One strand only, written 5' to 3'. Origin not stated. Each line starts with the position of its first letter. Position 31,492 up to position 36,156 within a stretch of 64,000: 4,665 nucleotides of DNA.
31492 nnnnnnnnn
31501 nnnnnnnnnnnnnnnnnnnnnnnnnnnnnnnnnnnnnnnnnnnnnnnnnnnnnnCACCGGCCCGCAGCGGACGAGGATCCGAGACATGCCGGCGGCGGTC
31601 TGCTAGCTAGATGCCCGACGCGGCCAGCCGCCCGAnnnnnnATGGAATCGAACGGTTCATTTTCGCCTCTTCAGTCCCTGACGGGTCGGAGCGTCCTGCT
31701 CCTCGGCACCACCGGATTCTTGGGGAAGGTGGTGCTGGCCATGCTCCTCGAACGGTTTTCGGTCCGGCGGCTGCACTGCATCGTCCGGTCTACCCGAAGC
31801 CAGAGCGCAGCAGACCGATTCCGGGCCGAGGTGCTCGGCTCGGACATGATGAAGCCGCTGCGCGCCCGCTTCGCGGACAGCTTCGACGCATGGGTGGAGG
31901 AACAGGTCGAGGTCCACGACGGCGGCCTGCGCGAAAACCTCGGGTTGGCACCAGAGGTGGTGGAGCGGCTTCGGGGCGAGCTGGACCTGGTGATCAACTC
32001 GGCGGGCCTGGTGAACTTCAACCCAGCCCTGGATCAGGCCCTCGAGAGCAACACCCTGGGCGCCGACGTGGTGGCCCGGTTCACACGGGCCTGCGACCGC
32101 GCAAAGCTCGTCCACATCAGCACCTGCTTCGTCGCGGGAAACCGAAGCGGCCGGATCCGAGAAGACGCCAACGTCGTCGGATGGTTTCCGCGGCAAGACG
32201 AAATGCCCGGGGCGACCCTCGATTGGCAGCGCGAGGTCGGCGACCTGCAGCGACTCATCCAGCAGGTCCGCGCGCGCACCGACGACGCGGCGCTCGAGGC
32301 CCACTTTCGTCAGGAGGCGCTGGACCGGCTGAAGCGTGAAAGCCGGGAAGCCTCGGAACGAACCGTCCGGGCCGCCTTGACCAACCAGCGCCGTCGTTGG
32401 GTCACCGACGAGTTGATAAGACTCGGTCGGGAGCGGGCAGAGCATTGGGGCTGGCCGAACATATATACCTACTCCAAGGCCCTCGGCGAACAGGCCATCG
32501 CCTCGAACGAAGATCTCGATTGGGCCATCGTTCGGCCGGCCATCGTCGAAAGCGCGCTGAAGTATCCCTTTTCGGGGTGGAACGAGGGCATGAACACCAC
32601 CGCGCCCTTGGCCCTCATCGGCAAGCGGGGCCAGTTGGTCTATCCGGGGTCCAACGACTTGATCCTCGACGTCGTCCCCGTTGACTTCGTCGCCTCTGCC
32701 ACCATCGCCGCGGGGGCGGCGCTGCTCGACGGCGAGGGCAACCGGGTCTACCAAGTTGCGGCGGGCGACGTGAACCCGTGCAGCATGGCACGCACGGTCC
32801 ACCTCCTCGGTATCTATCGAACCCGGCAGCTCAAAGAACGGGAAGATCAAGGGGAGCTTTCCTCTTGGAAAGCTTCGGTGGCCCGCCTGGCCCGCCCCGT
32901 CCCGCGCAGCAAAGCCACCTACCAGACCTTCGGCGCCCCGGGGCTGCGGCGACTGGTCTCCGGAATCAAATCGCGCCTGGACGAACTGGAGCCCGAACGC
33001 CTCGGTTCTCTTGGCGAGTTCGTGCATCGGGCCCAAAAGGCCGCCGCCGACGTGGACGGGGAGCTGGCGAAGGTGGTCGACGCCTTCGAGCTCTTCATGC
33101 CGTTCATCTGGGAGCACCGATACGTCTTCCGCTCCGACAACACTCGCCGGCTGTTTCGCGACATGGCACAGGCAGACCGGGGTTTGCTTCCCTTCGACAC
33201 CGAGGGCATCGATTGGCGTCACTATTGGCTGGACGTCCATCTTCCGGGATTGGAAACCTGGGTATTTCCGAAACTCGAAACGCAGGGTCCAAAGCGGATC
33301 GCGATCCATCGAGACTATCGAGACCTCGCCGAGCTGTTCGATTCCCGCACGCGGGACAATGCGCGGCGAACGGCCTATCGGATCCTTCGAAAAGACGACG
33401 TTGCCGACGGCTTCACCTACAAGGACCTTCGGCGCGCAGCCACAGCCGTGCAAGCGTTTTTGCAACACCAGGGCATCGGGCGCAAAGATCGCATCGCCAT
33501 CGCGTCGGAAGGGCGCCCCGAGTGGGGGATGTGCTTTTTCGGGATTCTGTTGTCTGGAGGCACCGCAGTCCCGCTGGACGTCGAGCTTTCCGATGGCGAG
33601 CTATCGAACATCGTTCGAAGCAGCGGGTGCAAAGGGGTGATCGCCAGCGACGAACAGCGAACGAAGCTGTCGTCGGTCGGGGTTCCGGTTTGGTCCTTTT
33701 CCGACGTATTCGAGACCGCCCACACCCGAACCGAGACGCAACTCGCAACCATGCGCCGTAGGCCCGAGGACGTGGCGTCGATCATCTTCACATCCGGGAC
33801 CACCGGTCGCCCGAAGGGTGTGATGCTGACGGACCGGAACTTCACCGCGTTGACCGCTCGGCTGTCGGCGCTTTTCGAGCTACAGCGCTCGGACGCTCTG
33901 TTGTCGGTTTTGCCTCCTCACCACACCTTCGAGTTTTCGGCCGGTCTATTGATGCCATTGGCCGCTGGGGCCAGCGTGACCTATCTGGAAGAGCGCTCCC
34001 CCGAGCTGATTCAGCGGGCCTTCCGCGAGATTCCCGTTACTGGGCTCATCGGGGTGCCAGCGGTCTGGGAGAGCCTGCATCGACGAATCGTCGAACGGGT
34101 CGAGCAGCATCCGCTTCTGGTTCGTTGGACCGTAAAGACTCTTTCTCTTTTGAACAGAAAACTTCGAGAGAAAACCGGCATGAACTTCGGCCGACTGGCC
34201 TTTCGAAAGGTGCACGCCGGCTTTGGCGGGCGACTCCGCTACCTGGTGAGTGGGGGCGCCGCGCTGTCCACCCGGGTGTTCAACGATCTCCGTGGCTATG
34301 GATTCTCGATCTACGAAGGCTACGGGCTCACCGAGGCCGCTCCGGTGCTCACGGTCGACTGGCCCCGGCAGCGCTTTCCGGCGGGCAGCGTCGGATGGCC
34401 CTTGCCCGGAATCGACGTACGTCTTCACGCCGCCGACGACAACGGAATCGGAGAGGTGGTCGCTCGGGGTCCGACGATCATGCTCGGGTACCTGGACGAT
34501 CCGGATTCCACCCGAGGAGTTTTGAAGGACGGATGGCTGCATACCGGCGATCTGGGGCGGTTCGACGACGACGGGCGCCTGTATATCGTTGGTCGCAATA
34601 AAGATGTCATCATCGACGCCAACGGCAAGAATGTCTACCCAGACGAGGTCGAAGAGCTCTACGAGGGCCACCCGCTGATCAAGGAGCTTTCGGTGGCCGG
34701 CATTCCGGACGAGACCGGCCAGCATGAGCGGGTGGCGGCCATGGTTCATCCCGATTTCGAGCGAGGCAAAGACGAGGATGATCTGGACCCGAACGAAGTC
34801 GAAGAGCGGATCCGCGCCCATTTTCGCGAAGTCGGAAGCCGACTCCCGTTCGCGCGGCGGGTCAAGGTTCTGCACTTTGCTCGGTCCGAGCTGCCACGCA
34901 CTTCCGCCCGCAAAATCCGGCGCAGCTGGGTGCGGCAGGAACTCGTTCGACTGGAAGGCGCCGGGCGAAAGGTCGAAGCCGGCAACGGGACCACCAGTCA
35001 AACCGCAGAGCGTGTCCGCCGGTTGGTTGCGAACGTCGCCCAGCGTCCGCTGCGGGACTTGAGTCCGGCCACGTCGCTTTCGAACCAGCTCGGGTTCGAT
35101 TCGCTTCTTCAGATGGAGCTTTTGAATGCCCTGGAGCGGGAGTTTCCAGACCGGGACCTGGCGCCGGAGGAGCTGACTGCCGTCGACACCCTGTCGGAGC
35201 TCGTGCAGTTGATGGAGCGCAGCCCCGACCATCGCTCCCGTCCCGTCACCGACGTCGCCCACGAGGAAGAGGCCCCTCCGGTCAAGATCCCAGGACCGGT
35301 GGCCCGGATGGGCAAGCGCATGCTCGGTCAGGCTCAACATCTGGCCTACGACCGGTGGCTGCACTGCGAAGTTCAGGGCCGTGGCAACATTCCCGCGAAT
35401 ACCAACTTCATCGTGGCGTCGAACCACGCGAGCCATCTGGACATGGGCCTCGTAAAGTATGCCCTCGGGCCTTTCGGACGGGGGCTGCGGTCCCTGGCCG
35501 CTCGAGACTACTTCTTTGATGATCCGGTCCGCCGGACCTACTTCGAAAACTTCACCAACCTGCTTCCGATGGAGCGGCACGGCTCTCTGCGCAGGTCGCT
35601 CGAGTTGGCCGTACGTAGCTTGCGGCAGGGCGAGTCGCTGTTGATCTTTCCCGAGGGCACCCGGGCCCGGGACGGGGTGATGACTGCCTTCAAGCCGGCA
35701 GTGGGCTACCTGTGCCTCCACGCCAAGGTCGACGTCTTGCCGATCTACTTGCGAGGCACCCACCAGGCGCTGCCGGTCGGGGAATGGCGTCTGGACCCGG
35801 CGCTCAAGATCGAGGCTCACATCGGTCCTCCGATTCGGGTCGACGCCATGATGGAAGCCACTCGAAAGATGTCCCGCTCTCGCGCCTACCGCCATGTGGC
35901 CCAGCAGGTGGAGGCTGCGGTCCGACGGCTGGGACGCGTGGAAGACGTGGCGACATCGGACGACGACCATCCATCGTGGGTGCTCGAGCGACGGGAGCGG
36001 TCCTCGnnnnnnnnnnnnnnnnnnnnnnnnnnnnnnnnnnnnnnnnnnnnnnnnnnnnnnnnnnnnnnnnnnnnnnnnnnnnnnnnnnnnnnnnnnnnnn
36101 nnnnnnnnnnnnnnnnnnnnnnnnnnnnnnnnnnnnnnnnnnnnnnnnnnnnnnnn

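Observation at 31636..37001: ElbD/ElbE-like ether-lipid (fatty alcohol / alkylglycerol) module: a 1457-aa FAR-ligase-ACP-AGPAT megaenzyme plus epimerase-family reductase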

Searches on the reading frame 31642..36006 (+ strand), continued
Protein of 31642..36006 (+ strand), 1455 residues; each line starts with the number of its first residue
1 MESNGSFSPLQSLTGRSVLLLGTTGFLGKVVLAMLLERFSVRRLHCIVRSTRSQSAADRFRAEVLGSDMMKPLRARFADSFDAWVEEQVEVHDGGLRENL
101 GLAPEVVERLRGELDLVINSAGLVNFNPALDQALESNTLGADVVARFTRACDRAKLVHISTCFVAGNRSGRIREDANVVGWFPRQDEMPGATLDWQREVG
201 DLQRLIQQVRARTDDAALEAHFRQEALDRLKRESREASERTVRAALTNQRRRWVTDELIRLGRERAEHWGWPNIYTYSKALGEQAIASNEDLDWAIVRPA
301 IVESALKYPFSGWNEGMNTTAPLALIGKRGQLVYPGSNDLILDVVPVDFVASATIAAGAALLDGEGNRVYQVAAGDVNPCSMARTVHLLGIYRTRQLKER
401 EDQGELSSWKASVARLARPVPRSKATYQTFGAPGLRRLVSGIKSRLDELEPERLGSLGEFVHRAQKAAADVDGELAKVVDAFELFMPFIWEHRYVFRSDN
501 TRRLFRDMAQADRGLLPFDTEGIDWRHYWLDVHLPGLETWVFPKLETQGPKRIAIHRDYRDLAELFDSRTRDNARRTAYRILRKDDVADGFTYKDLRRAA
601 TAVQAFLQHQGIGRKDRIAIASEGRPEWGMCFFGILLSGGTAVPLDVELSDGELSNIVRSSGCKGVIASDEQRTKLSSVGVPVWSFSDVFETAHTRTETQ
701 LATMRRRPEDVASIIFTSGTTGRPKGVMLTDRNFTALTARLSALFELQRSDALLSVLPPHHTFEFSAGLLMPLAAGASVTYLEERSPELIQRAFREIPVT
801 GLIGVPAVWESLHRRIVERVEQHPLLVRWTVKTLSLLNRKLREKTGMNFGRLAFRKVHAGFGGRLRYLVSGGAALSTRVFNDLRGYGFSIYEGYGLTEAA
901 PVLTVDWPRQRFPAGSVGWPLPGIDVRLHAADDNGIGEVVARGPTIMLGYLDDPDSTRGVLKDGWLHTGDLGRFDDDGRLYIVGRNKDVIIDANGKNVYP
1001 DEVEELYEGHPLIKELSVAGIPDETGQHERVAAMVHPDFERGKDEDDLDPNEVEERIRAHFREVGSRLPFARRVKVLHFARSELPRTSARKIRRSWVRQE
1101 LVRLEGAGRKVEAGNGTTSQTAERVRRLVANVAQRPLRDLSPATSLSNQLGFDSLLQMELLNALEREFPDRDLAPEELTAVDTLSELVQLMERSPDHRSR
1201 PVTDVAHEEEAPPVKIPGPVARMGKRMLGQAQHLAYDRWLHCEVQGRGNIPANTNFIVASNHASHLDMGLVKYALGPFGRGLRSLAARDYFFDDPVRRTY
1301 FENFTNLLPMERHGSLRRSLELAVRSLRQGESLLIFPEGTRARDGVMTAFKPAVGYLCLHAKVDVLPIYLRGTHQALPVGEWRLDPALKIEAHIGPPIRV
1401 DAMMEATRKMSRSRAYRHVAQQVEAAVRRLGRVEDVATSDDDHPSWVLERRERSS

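Call 76: list_cluster_members(proteins=[P0236, P0237])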
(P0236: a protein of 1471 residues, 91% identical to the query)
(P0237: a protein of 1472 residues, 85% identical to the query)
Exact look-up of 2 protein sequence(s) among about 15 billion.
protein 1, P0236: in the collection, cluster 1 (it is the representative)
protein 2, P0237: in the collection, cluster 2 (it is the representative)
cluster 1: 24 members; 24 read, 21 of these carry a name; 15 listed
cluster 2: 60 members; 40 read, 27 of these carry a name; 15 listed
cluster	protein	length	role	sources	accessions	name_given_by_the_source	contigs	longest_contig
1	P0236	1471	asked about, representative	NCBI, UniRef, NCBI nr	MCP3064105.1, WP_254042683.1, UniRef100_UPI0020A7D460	AMP-binding protein [Myxococcus sp. K38C18041901] | AMP-binding protein n=1 Tax=Myxococcus guangdongensis TaxID=2906760 RepID=UPI0020A7D460 | AMP-binding protein [Myxococcus guangdongensis]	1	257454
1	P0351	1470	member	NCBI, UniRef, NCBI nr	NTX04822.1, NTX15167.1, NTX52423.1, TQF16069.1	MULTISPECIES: AMP-binding protein [Myxococcus] | AMP-binding protein n=1 Tax=Myxococcus ...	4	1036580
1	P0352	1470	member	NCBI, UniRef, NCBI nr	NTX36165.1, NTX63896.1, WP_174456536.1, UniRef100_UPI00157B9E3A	AMP-binding protein [Myxococcus sp. CA051A] | AMP-binding protein n=1 Tax=unclassified Myxococcus TaxID=2648731 RepID=UPI00157B9E3A | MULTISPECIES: AMP-binding protein [unclassified Myxococcus]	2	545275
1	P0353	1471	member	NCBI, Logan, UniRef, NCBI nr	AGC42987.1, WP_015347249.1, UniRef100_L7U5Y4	AMP-dependent synthetase and ligase [Myxococcus stipitatus DSM 14675] | AMP-dependent synthetase and ligase n=1 Tax=Myxococcus stipitatus (strain DSM 14675 / JCM ... | AMP-binding protein [Myxococcus stipitatus]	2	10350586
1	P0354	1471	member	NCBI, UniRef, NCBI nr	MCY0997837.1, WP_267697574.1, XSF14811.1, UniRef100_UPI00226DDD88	AMP-binding protein [Myxococcus sp. MISCRS1] | AMP-binding protein n=1 Tax=Myxococcus TaxID=32 RepID=UPI00226DDD88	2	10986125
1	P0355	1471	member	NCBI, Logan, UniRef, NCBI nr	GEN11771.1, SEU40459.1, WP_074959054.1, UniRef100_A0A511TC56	long-chain acyl-CoA synthetase [Myxococcus fulvus] | Long-chain acyl-CoA synthetase n=1 Tax=Myxococcus fulvus TaxID=33 RepID=A0A511TC56_MYXFU | AMP-binding protein [Myxococcus fulvus]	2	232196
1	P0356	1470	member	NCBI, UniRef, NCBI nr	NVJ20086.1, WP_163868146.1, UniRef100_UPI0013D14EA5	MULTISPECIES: AMP-binding protein [Myxococcus] | AMP-binding protein n=1 Tax=Myxococcus TaxID=32 RepID=UPI0013D14EA5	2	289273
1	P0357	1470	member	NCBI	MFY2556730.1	AMP-binding protein [Corallococcus terminator]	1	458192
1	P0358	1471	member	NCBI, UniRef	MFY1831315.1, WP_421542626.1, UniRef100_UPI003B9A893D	AMP-binding protein [Myxococcus fulvus] | AMP-binding protein n=1 Tax=Myxococcus fulvus TaxID=33 RepID=UPI003B9A893D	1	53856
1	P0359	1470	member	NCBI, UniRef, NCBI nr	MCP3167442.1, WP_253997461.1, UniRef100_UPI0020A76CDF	AMP-binding protein [Myxococcus qinghaiensis] | AMP-binding protein n=1 Tax=Myxococcus qinghaiensis TaxID=2906758 RepID=UPI0020A76CDF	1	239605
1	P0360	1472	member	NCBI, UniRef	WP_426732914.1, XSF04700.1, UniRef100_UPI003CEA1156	AMP-binding protein [Myxococcus faecalis] | AMP-binding protein n=1 Tax=Myxococcus faecalis TaxID=3115646 RepID=UPI003CEA1156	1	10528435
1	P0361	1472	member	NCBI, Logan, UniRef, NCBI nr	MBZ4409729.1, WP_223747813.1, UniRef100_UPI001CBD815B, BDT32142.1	AMP-binding protein [Myxococcus sp. XM-1-1-1] | AMP-binding protein n=1 Tax=Myxococcus sp. XM-1-1-1 TaxID=2874602 RepID=UPI001CBD815B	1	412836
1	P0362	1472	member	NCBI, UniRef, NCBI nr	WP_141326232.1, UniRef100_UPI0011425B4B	AMP-binding protein [Myxococcus sp. AB025B] | AMP-binding protein n=1 Tax=Myxococcus sp. AB025B TaxID=2562794 RepID=UPI0011425B4B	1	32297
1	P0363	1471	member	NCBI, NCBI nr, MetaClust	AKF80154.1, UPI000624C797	AMP-dependent synthetase [Myxococcus fulvus 124B02] | status=active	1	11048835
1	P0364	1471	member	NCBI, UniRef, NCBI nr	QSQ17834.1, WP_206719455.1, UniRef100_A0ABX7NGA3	AMP-binding protein [Myxococcus landrumensis] | AMP-binding protein n=1 Tax=Myxococcus landrumensis TaxID=2813577 RepID=A0ABX7NGA3_9BACT | AMP-binding protein [Myxococcus landrumus]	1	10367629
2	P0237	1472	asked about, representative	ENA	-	-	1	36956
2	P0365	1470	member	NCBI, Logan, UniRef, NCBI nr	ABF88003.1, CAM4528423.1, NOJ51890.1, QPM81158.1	putative long-chain-fatty-acid CoA ligase [Myxococcus xanthus DK 1622] | Long-chain-fatty-acid CoA ligase n=1 Tax=Myxococcus xanthus (strain DK1622) TaxID=246197 ... | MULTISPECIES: AMP-binding protein [Myxococcus]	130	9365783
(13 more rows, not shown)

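Call 78: find_encoding_contigs(protein=P0365, flank=6000, max_places=1)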
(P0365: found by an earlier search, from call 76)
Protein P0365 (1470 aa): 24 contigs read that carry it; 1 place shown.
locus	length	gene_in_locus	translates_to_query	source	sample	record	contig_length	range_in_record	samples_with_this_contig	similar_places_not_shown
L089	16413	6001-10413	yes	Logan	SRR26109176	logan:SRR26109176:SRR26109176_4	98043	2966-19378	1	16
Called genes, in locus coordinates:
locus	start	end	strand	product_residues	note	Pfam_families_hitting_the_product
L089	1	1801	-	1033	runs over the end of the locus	PF00128:Alpha-amylase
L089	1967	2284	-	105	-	-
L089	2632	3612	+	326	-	PF01073:3Beta_HSD, PF01370:Epimerase, PF04321:RmlD_sub_bind, PF05368:NmrA (faint), PF13460:NAD_binding_10, PF16363:GDP_Man_Dehyd, PF07993:NAD_binding_4 (weak)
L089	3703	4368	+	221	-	PF00702:Hydrolase, PF08282:Hydrolase_3 (faint), PF12710:HAD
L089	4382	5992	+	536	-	PF09861:Lar_N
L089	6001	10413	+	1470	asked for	PF07993:NAD_binding_4, PF03015:Sterile (weak), PF00501:AMP-binding, PF13193:AMP-binding_C (faint), PF00550:PP-binding, PF01553:Acyltransferase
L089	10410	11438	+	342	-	PF01073:3Beta_HSD, PF01370:Epimerase, PF05368:NmrA, PF13460:NAD_binding_10, PF16363:GDP_Man_Dehyd, PF07993:NAD_binding_4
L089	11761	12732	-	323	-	PF16697:Yop-YscD_cpl, PF00498:FHA, PF00990:GGDEF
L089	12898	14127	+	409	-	PF00483:NTP_transferase, PF12804:NTP_transf_3 (faint), PF24894:Hexapep_GlmU, PF25084:LbH_EIF2B, PF25247:LbH_GLGC (weak)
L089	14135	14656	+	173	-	PF00583:Acetyltransf_1 (weak), PF13673:Acetyltransf_10, PF13508:Acetyltransf_7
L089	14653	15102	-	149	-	-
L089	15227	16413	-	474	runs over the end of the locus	PF01139:RtcB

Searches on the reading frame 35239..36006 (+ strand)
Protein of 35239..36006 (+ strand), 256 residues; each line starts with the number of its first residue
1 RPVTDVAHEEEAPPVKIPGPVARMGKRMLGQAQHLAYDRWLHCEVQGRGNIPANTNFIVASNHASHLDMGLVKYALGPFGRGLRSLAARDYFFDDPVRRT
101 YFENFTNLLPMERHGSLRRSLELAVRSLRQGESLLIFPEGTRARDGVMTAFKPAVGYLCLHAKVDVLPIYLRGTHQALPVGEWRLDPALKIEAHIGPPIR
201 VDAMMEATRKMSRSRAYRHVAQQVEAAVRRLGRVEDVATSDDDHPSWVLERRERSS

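Call 66: search_solved_structures(query=window:35239-36006:+, max_evalue=1)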
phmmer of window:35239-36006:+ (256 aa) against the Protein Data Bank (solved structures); distinct sequences matched with E-value up to 1: 1.
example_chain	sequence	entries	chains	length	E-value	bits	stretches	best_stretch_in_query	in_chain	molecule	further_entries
5kym_A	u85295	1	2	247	5.1e-17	65.4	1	40-199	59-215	1-acyl-sn-glycerol-3-phosphate acyltransferase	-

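Call 67: search_protein_families(library=ncbifam, proteins=[window:35239-36006:+], max_evalue=0.01)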
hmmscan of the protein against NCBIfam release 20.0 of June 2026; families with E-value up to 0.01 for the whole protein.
window:35239-36006:+ (256 aa): 6 families
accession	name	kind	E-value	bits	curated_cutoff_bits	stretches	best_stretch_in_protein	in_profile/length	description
NF006386.0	PRK08633.1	equivalog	5.6e-16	57.5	1221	1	42-174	428-554/1147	acyl-[ACP]--phospholipid O-acyltransferase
TIGR00530.1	AGP_acyltrn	subfamily_domain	7.4e-15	54.9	102.95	1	43-171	4-129/130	1-acylglycerol-3-phosphate O-acyltransferase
NF005291.0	PRK06814.1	equivalog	4.4e-08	31.5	1349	1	24-220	422-615/1140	acyl-[ACP]--phospholipid O-acyltransferase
NF005959.0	PRK08043.1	equivalog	0.00099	17.5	886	1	44-214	17-182/719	bifunctional acyl-ACP--phospholipid O-acyltransferase/long-chain-fatty-acid--ACP ligase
NF052553.1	LyOrLpactfOlsABRUA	equivalog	0.0014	17.8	300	0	119-146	125-151/263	lyso-ornithine lipid O-acyltransferase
NF011593.0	PRK15018.1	equivalog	0.0067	16.2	501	1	132-203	140-208/245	1-acylglycerol-3-phosphate O-acyltransferase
